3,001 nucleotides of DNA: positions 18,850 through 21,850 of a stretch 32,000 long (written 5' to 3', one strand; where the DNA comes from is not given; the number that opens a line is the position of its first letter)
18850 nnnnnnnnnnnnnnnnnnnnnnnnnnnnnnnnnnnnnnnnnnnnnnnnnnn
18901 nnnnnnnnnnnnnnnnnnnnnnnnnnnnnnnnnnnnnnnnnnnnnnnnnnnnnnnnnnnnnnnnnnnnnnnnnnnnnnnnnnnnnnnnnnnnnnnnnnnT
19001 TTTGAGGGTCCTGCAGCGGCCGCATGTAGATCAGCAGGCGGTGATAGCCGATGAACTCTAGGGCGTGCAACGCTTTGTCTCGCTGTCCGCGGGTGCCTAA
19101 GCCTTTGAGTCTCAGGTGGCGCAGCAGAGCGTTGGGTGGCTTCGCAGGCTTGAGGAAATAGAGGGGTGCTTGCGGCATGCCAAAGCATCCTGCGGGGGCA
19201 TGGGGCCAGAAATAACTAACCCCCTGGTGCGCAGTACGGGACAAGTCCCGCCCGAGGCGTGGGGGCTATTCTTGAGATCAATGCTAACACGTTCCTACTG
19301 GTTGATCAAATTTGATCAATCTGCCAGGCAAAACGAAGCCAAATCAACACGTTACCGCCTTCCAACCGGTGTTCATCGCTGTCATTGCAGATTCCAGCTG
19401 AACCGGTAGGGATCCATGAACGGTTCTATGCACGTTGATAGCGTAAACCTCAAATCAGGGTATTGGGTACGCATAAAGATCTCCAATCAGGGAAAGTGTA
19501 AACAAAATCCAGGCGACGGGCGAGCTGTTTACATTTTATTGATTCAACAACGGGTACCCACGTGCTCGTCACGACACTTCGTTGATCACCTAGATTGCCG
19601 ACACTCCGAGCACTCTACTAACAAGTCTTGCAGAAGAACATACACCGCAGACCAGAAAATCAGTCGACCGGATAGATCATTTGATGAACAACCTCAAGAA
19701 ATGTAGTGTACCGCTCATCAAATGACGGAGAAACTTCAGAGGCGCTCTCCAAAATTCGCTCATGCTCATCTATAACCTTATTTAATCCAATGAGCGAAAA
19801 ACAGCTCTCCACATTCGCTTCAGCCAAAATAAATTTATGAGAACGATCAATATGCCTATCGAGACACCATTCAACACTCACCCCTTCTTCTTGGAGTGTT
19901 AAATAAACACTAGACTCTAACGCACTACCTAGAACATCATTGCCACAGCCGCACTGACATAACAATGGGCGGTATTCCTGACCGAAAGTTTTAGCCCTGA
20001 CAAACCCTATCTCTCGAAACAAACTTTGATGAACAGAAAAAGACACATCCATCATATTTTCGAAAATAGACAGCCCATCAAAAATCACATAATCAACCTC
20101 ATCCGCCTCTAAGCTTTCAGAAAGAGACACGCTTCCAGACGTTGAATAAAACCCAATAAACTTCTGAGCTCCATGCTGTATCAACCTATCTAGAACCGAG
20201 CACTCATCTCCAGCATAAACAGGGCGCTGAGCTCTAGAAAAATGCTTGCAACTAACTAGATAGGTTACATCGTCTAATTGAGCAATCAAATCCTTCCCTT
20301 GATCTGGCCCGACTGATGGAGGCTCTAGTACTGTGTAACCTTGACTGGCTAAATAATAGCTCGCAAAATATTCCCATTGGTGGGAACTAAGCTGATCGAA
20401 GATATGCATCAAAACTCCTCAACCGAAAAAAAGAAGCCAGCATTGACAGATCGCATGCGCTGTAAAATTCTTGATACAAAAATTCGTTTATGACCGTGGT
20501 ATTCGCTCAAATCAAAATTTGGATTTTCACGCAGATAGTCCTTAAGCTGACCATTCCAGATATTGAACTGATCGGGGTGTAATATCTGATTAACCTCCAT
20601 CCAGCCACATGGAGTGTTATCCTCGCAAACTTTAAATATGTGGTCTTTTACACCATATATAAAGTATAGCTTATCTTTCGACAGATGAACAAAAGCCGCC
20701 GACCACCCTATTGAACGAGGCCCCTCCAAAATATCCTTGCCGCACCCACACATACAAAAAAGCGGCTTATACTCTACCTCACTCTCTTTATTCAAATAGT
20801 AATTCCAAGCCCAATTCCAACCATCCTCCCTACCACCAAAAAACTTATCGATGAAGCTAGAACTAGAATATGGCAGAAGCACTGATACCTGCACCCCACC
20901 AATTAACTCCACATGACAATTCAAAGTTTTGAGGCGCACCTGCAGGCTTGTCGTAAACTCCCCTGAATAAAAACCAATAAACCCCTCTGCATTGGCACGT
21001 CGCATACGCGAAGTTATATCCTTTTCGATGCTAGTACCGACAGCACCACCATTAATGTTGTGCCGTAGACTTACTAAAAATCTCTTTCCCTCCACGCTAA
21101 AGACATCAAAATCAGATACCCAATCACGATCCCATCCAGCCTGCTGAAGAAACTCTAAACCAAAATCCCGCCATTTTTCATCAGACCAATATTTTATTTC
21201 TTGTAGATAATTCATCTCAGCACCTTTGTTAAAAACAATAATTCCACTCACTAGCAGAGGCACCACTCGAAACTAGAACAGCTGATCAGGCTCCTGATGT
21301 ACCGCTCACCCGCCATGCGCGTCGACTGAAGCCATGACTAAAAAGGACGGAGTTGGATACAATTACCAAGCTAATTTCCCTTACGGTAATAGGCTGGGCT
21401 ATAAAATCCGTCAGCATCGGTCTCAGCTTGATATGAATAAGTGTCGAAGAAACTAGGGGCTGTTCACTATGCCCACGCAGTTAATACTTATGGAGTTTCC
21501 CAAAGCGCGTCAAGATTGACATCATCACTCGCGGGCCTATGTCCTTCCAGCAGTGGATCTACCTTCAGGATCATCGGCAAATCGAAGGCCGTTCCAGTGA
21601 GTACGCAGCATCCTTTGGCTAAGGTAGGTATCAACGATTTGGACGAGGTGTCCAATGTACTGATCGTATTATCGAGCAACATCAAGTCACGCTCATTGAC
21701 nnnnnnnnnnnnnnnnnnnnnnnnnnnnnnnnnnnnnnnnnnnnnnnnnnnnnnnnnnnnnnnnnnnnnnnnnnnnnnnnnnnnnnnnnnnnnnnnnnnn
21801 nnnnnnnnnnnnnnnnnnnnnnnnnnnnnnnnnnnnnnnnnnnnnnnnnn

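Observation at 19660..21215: Translationally coupled pair of paralogous Mrr-like plus CxCGCG-cluster proteins, one with a degenerate catalytic position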

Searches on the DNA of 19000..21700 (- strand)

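Call 70: search_dna_similar(query=L007:8001-9570:+, collection=ecoli_genomes, mode=distant, max_rows=10)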
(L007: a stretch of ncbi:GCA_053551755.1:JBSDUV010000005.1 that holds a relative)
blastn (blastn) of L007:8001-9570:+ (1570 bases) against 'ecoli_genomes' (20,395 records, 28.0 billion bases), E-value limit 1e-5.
No match.

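Call 91: search_rna_families(source=window, start=19000, end=21700, threshold=evalue, max_evalue=1)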
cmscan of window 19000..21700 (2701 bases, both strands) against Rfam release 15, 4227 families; matches with E-value up to 1: 0.
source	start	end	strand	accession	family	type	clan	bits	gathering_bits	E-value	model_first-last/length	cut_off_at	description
